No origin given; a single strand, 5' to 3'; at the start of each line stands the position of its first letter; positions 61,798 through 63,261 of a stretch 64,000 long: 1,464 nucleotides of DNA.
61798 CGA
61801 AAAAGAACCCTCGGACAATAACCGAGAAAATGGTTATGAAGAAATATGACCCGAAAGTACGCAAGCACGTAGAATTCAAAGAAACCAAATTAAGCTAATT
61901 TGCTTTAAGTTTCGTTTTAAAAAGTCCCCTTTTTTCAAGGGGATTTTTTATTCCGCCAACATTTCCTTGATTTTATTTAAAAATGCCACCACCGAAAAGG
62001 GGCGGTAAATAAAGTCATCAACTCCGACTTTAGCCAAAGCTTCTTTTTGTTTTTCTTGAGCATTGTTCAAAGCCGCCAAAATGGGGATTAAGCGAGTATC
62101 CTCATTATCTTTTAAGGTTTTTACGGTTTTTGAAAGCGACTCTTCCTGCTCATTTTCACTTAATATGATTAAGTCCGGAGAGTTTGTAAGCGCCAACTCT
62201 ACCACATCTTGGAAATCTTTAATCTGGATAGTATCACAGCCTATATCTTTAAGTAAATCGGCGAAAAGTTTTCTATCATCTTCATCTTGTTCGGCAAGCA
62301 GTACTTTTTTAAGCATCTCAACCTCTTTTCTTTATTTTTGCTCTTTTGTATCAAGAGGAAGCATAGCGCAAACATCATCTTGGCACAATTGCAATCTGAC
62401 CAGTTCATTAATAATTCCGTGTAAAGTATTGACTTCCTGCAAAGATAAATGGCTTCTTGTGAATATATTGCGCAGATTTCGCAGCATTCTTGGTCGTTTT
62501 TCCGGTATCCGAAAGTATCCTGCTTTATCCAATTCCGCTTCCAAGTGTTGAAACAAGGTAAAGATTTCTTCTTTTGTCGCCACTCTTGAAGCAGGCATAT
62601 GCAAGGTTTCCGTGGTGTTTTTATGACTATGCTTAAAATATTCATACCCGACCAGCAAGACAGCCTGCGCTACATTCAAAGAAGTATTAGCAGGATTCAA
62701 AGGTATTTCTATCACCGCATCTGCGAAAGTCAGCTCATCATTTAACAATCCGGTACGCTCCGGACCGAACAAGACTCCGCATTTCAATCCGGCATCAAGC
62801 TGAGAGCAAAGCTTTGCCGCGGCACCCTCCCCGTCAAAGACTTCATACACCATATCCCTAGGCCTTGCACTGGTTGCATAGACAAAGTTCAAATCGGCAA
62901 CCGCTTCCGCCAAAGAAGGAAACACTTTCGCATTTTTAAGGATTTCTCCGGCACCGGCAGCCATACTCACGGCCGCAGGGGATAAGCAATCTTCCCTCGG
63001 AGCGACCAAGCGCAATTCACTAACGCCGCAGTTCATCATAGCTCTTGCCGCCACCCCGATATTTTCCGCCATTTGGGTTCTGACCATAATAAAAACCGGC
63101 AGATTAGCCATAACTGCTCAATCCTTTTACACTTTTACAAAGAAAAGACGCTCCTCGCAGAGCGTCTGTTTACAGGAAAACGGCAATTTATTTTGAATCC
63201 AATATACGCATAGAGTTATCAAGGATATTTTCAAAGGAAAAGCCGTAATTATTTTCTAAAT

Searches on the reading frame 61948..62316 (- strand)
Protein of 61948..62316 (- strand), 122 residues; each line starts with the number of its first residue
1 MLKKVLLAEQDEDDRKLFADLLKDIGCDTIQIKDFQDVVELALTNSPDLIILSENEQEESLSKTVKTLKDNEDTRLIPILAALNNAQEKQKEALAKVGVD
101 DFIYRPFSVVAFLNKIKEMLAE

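Call 20: search_protein_families(library=pfam, proteins=[window:61948-62316:-], max_evalue=0.00001)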
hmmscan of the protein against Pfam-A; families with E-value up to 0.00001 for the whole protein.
window:61948-62316:- (122 aa): 1 family
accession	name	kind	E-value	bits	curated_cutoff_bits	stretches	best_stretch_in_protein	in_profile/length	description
PF00072.30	Response_reg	-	9e-07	29.5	30.2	1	5-116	1-110/111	Response regulator receiver domain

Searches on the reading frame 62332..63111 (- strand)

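Call 20: search_protein_families(library=pfam, proteins=[window:62332-63111:-], max_evalue=0.00001)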
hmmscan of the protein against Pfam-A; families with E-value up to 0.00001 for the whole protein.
window:62332-63111:- (259 aa): 1 family
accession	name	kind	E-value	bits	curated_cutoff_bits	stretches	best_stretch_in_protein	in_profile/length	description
PF00588.24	SpoU_methylase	-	3.4e-23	82.7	29.7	1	7-156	4-142/142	SpoU rRNA Methylase family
